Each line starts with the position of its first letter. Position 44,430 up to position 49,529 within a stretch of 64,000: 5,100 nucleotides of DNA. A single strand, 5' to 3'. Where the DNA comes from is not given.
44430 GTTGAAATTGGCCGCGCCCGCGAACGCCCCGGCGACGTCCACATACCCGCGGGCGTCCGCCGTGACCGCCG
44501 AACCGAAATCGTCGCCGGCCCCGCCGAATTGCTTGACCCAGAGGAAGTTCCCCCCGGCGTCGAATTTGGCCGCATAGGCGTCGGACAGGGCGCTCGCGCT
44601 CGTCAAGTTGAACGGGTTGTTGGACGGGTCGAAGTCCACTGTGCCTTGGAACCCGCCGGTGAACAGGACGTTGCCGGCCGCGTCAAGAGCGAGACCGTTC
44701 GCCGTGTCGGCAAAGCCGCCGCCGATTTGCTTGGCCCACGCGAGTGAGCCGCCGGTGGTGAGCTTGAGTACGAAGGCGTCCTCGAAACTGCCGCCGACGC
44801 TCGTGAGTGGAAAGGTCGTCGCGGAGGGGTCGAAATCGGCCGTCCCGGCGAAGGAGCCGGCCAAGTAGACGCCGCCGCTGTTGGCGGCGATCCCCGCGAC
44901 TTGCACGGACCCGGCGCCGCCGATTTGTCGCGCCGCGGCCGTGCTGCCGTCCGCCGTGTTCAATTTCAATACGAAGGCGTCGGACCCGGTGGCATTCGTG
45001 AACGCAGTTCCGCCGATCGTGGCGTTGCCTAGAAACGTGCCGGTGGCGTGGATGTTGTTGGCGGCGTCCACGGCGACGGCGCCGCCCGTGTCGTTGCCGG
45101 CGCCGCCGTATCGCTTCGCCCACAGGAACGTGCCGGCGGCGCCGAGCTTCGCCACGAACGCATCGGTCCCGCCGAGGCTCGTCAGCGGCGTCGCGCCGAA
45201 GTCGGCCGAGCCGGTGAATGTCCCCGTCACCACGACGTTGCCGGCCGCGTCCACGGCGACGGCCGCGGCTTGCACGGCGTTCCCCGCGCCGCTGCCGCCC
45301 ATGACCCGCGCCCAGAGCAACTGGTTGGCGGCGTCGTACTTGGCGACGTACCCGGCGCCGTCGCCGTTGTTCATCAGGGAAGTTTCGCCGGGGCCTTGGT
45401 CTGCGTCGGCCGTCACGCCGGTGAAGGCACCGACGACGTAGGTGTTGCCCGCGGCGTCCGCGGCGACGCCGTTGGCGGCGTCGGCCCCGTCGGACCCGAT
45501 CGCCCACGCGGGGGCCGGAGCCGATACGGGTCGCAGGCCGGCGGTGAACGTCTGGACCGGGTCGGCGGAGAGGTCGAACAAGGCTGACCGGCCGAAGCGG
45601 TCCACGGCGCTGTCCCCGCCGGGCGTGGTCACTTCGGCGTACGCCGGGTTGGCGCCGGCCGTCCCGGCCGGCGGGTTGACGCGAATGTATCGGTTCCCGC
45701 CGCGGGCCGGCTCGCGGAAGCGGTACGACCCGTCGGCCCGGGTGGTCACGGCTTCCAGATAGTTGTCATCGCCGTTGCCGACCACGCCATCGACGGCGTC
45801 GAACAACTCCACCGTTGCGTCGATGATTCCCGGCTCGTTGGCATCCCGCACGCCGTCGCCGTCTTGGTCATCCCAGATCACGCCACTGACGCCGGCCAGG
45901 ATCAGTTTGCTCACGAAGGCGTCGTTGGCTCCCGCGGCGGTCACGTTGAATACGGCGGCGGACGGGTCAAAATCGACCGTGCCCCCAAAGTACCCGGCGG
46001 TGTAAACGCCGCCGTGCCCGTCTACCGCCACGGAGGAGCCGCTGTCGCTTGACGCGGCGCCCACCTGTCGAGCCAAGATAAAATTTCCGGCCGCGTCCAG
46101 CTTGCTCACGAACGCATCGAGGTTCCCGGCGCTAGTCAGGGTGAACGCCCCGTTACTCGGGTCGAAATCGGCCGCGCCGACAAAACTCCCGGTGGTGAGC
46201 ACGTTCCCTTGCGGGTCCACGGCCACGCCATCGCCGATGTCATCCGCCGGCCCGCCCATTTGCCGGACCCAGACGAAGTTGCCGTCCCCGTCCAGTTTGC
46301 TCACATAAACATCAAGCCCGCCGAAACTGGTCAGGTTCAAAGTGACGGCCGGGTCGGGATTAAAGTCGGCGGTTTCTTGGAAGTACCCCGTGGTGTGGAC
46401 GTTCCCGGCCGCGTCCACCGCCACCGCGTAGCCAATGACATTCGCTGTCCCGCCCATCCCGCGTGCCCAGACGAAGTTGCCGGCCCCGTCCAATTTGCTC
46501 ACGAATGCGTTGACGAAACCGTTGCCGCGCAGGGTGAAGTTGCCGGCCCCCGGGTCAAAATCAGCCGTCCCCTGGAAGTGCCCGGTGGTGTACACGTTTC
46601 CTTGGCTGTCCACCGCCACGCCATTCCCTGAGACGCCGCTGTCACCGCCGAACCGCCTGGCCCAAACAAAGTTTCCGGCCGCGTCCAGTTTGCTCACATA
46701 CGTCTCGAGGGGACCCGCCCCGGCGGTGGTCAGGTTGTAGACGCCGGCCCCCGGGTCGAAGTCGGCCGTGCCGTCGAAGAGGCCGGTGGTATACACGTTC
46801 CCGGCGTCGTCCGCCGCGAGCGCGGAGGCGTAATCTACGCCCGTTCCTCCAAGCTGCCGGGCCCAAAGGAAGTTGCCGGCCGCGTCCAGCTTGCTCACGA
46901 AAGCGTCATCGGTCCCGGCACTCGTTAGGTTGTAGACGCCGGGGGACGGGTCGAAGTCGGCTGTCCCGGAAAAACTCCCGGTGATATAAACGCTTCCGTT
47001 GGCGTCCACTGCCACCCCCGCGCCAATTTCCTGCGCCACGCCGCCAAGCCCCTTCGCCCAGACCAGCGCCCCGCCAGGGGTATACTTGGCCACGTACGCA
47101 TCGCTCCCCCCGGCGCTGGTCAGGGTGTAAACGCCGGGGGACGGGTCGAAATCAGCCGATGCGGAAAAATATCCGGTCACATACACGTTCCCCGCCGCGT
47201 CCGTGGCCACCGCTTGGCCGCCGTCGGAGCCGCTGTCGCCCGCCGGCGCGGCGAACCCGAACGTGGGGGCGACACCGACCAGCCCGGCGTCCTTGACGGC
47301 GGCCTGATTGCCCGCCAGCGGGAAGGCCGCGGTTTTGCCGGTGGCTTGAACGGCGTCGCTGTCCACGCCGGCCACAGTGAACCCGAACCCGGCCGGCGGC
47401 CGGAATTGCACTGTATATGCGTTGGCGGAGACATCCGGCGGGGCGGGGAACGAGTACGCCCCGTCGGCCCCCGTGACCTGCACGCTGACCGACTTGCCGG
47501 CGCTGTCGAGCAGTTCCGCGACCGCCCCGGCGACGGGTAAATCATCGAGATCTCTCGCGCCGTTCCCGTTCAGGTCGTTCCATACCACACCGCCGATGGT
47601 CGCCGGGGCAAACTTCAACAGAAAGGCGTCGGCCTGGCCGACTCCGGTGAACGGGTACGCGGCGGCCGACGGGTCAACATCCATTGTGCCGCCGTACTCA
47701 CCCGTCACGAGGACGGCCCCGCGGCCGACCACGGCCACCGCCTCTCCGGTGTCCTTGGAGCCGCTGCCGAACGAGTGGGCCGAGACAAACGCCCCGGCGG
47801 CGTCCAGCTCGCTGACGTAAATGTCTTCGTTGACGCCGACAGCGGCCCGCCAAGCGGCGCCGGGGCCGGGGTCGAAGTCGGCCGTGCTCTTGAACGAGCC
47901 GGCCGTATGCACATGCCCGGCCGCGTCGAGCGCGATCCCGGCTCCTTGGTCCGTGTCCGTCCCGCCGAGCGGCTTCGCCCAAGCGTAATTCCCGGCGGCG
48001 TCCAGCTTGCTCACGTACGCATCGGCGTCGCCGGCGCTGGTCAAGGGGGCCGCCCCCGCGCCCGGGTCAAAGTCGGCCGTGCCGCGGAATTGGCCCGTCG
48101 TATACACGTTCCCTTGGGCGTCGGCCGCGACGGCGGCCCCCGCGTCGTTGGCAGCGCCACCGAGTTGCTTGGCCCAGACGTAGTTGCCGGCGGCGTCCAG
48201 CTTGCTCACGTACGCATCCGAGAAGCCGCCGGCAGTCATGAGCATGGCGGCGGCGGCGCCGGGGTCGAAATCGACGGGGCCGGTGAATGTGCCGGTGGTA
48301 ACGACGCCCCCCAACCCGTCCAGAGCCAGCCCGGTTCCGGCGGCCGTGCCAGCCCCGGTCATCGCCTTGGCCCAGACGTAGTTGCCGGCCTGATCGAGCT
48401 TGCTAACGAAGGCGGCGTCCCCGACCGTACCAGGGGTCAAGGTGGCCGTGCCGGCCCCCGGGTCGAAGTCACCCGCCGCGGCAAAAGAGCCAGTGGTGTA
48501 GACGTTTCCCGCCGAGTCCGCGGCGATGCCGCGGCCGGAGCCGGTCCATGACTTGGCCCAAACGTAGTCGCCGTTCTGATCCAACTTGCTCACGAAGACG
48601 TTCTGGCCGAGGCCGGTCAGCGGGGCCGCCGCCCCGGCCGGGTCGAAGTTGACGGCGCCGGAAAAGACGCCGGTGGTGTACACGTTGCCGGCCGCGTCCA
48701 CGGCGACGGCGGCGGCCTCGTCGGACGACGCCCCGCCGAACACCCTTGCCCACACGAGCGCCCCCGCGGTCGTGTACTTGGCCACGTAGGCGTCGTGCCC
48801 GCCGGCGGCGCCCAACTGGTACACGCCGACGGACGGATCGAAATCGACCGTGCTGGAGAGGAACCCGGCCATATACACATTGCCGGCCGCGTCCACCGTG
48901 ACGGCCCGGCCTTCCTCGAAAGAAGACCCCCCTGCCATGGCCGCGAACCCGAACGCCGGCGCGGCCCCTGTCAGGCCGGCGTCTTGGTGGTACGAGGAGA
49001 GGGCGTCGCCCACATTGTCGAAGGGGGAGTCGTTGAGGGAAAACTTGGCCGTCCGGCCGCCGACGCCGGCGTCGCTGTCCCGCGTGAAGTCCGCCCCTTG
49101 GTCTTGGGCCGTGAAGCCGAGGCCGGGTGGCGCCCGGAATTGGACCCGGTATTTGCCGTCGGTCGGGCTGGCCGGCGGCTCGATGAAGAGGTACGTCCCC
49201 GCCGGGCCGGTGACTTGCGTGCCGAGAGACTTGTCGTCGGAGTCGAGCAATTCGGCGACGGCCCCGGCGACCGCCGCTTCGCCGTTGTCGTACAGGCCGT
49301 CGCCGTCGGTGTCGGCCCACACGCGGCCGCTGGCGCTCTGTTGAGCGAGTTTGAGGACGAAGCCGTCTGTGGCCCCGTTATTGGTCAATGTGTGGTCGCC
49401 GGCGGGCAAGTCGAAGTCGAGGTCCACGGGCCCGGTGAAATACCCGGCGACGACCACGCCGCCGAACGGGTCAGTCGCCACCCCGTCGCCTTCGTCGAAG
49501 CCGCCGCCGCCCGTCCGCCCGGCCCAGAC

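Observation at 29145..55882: Candidate phospho-signalling plus giant adhesin/protease system (27 kb, one strand)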

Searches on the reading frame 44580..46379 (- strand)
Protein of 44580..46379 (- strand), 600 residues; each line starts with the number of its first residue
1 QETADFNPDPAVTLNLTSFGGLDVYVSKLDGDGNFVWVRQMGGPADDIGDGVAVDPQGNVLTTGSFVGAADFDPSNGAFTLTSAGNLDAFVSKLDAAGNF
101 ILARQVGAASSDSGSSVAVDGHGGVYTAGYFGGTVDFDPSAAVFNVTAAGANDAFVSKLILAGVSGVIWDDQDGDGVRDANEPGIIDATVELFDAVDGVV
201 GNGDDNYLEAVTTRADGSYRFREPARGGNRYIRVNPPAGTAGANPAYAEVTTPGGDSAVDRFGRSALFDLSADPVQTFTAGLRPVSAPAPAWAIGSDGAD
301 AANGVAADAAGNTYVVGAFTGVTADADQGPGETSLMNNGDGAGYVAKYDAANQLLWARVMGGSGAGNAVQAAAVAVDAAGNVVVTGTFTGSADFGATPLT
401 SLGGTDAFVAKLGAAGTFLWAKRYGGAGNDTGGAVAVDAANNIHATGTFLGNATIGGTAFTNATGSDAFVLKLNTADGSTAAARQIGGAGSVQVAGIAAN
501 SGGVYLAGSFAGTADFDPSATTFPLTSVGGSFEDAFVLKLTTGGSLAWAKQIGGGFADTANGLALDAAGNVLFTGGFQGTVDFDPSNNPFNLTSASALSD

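Call 11: search_protein_families(library=pfam, proteins=[window:44580-46379:-], max_evalue=0.01)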
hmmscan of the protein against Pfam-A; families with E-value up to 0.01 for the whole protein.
window:44580-46379:- (600 aa): 2 families
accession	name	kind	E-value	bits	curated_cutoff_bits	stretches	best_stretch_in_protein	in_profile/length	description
PF06739.17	SBBP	-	1e-20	73.8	20.5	3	36-65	1-31/38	Beta-propeller repeat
PF17210.9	SdrD_B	-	2.8e-09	37.6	29.7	1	167-244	6-74/112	SdrD B-like domain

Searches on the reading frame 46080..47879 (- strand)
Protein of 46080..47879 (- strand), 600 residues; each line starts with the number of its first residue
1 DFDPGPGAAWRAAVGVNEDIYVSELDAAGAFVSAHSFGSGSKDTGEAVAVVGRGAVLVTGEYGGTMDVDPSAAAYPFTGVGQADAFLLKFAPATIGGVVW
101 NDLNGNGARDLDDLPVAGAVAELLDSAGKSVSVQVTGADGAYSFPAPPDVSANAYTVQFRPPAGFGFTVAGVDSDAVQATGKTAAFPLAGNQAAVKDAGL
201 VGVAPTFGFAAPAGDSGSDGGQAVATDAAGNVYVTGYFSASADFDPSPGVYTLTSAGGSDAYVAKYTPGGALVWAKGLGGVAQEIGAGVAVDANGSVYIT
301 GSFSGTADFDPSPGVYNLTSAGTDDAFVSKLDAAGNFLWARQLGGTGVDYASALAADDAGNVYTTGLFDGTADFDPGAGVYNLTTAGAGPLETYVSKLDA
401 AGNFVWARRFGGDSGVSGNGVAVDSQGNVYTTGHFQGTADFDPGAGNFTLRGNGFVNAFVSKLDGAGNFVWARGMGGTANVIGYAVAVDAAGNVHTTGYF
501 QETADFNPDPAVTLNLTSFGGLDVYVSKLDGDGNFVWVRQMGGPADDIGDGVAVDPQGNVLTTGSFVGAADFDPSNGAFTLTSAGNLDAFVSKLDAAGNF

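Call 11: search_protein_families(library=pfam, proteins=[window:46080-47879:-], max_evalue=0.01)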
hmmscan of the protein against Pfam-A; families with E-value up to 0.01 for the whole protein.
window:46080-47879:- (600 aa): 3 families
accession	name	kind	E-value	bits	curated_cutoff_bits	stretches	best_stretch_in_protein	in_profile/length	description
PF06739.17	SBBP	-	2.6e-30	104.5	20.5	3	405-433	1-30/38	Beta-propeller repeat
PF17210.9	SdrD_B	-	2.8e-16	60.2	29.7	1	93-192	1-103/112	SdrD B-like domain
PF07210.18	DUF1416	-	0.003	17.9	23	0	112-148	29-65/97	Protein of unknown function (DUF1416)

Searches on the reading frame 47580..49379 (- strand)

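Call 11: search_protein_families(library=pfam, proteins=[window:47580-49379:-], max_evalue=0.01)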
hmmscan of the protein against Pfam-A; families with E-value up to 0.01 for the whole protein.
window:47580-49379:- (600 aa): 2 families
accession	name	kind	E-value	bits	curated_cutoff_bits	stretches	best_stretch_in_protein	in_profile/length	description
PF17210.9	SdrD_B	-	2.3e-18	66.9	29.7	1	19-121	6-105/112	SdrD B-like domain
PF06739.17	SBBP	-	3.5e-16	59.3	20.5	3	401-429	1-30/38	Beta-propeller repeat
